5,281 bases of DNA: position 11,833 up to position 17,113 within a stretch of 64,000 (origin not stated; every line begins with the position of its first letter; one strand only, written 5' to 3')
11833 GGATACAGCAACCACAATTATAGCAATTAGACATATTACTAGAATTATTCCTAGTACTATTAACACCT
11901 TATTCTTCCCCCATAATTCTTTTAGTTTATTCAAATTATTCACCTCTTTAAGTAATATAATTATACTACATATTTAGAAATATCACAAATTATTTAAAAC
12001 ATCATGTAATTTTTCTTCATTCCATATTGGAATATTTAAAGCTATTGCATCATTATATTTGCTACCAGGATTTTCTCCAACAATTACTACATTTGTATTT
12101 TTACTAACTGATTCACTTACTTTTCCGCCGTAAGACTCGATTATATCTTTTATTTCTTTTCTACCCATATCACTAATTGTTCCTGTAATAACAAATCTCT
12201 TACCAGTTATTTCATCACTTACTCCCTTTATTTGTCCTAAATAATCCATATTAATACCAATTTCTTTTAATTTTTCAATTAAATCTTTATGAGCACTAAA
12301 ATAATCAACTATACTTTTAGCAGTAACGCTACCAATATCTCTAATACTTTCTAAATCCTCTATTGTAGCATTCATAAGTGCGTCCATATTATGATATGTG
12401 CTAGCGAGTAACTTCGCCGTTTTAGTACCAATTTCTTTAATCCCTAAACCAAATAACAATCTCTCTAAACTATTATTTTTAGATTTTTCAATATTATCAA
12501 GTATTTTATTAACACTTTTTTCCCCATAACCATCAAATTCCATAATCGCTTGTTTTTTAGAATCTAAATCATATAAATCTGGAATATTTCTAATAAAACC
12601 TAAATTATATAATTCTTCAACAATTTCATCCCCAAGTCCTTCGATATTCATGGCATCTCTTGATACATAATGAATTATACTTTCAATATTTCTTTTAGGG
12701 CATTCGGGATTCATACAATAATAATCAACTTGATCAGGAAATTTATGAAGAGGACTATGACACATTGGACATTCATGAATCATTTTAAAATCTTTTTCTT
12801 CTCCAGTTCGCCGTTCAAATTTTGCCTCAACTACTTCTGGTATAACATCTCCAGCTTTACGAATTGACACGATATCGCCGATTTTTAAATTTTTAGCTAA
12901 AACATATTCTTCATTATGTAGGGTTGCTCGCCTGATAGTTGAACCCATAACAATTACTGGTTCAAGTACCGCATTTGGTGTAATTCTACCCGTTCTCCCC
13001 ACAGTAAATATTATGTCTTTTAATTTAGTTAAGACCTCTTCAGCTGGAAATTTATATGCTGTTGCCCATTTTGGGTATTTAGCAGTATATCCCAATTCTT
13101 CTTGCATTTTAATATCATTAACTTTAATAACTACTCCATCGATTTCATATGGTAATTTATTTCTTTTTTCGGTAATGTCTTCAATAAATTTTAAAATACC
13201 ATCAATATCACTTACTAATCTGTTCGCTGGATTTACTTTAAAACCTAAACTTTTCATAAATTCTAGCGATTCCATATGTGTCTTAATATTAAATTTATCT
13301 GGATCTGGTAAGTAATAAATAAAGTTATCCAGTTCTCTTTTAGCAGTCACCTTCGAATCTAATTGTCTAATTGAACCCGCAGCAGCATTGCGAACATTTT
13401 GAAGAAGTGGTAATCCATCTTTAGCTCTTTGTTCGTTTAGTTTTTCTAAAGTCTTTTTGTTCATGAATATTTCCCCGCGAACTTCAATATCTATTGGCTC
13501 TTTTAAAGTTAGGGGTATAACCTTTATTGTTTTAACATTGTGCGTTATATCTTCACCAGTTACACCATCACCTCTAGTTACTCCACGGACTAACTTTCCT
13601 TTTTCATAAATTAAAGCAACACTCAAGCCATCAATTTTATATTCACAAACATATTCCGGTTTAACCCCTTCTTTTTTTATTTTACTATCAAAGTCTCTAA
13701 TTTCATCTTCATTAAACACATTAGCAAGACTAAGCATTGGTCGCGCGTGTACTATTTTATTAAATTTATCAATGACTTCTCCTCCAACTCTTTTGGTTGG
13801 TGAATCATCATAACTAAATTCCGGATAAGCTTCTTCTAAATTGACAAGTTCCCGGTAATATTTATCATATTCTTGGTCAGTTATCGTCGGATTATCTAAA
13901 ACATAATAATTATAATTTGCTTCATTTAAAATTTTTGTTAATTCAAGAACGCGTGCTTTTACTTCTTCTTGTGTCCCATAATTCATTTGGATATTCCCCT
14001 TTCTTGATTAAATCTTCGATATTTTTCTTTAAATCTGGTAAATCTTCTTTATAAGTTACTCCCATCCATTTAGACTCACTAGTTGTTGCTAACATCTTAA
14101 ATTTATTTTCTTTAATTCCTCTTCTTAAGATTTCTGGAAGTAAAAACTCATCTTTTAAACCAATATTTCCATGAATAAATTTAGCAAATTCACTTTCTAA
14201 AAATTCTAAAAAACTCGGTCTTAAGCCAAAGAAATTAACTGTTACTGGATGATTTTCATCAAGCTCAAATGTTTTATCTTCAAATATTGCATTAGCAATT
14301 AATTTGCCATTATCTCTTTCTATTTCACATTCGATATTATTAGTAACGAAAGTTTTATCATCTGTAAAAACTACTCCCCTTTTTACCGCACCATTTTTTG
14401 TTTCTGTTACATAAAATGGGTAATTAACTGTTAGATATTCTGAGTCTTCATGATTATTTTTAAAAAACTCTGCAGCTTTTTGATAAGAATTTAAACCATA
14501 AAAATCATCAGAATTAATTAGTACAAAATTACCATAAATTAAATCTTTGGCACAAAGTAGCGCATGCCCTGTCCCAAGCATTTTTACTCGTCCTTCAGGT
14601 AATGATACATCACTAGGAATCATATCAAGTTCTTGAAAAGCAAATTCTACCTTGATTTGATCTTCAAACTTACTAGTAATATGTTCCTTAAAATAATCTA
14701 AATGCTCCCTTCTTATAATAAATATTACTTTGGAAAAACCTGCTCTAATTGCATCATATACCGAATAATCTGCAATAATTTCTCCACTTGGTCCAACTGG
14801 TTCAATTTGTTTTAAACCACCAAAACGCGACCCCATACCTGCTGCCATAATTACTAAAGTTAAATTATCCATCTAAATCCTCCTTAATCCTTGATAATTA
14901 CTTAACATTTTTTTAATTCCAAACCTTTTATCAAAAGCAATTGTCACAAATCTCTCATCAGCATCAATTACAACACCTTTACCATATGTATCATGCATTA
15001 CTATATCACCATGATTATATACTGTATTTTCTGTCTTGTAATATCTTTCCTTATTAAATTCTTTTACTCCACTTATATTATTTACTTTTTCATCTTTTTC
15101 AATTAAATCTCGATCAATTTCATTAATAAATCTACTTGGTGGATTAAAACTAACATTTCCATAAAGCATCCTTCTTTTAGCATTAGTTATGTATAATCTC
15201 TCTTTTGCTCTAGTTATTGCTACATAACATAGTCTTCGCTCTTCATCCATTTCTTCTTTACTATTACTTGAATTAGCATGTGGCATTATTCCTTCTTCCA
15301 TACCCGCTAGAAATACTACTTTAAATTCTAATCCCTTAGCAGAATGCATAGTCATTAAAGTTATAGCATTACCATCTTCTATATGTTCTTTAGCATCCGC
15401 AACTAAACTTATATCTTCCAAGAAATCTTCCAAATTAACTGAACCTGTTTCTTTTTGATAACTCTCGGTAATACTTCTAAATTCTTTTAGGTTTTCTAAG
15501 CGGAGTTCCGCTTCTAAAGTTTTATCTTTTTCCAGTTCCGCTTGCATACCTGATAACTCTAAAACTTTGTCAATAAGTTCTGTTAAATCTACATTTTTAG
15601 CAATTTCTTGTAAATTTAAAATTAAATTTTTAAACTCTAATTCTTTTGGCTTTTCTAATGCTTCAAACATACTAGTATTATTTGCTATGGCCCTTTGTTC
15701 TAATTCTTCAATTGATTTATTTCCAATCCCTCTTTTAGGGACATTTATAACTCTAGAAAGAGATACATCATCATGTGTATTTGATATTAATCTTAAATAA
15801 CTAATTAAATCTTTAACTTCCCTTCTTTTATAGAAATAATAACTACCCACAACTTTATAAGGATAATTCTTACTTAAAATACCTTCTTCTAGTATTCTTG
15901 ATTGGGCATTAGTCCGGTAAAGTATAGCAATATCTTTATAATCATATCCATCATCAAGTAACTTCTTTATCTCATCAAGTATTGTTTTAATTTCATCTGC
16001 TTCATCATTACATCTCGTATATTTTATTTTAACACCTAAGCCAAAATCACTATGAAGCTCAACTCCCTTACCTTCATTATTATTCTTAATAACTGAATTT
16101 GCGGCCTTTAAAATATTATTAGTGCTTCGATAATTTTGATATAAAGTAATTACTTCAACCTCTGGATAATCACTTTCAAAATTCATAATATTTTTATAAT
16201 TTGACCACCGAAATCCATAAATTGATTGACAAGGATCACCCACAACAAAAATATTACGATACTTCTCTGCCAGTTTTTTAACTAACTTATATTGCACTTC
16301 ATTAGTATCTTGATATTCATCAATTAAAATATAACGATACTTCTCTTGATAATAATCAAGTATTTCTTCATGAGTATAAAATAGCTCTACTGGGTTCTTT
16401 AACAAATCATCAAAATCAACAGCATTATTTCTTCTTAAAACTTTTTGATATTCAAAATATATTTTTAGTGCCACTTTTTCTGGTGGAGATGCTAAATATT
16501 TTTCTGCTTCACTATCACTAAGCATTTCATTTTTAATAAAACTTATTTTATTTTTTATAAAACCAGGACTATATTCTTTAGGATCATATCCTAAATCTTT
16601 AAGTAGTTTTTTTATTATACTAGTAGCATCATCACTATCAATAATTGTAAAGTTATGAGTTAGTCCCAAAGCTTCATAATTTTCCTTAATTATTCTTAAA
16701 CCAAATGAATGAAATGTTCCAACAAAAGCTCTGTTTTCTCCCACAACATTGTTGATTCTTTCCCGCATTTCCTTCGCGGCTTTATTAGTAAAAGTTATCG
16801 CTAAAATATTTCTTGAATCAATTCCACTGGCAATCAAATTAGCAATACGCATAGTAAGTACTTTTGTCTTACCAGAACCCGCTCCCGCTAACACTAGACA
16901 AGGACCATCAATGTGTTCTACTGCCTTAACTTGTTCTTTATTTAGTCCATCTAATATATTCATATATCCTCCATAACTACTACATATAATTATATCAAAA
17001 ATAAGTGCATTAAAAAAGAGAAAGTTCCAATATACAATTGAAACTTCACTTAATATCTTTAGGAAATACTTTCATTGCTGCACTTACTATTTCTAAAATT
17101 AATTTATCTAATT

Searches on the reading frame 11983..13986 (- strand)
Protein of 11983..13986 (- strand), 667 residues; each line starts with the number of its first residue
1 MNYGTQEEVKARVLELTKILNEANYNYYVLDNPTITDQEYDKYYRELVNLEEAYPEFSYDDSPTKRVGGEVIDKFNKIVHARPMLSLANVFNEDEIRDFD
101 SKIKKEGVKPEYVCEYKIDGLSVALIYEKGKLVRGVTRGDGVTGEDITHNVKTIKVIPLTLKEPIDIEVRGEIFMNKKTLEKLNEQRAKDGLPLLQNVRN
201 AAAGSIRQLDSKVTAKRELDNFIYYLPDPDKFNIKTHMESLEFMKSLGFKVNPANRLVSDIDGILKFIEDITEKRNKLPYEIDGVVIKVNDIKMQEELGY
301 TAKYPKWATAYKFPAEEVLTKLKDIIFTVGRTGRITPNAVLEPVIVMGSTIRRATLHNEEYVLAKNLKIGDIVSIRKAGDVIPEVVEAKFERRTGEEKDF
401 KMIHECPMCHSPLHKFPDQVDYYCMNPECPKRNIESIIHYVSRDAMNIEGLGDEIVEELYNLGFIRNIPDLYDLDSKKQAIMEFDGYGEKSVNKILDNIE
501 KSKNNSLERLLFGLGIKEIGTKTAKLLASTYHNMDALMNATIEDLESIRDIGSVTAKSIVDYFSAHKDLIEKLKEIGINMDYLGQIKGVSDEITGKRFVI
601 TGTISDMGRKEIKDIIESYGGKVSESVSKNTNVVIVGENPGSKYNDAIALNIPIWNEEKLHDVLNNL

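Call 33: search_protein_families(library=pfam, proteins=[window:11983-13986:-], max_evalue=0.001)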
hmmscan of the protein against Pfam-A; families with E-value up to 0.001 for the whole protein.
window:11983-13986:- (667 aa): 10 families
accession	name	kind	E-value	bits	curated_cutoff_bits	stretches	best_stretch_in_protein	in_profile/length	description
PF01653.23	DNA_ligase_aden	-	5.4e-96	321.4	27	1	74-316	3-253/253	NAD-dependent DNA ligase adenylation domain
PF03120.22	DNA_ligase_OB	-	3.4e-30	104.2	32.9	1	320-396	2-78/79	NAD-dependent DNA ligase OB-fold domain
PF12826.13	HHH_2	-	1.1e-21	77.2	27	1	509-566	1-58/64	Helix-hairpin-helix motif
PF00533.33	BRCT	-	1.9e-18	66.9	21.3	1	594-663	7-77/78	BRCA1 C Terminus (BRCT) domain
PF14520.12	HHH_5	-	7.8e-12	45.9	27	1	514-561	5-53/57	Helix-hairpin-helix domain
PF03119.21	DNA_ligase_ZBD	-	4.9e-08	33.1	25.8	1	405-430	1-26/27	NAD-dependent DNA ligase C4 zinc finger domain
PF12738.14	PTCB-BRCT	-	2e-07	31.3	22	1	603-654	7-58/63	twin BRCT domain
PF22745.1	Nlig-Ia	-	4.8e-07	30.8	27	1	23-58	16-51/92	DNA ligase-like, N-terminal NAD+-binding domain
PF16589.12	BRCT_2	-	7.3e-07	29.8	27.3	1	595-656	5-66/86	BRCT domain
PF00633.29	HHH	-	8.6e-06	25.8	24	1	535-562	3-30/30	Helix-hairpin-helix motif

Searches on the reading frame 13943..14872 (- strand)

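Call 33: search_protein_families(library=pfam, proteins=[window:13943-14872:-], max_evalue=0.001)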
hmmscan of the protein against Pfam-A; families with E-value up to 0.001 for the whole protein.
window:13943-14872:- (309 aa): 2 families
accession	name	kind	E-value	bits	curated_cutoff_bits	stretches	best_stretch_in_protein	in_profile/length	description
PF00483.29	NTP_transferase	-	6e-09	36.3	21.2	1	7-166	3-152/245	Nucleotidyl transferase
PF12804.13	NTP_transf_3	-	0.00061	20.4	27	1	7-62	2-56/160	MobA-like NTP transferase domain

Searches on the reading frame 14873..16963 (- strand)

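Call 33: search_protein_families(library=pfam, proteins=[window:14873-16963:-], max_evalue=0.001)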
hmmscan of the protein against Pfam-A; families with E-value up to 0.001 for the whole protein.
window:14873-16963:- (696 aa): 9 families
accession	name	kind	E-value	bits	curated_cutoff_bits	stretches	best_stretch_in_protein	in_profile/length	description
PF00580.27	UvrD-helicase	-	1e-89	301.3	23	1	7-267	1-271/271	UvrD/REP helicase N-terminal domain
PF13361.12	UvrD_C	-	2e-75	254.8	25.6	1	272-596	1-349/350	UvrD-like helicase C-terminal domain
PF13245.12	AAA_19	-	1.6e-24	87.1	25.1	1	17-252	9-134/134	AAA domain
PF01443.25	Viral_helicase1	-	1.8e-11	44.8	21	0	496-593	141-227/228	Viral superfamily 1 RNA helicase core domain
PF13538.12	UvrD_C_2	-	2.2e-10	40.6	27.4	1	535-592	3-51/52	UvrD-like helicase C-terminal domain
PF13604.12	AAA_30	-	2.5e-08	34.3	27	1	7-71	2-67/191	AAA domain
PF13087.12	AAA_12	-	4.5e-07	30.1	27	0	526-593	131-191/195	AAA domain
PF13173.12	AAA_14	-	6.8e-05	23.3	27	0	177-240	30-93/129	AAA domain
PF21196.3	PcrA_UvrD_tudor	-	0.00037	20.7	23.9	0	652-689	2-42/48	PcrA/UvrD tudor domain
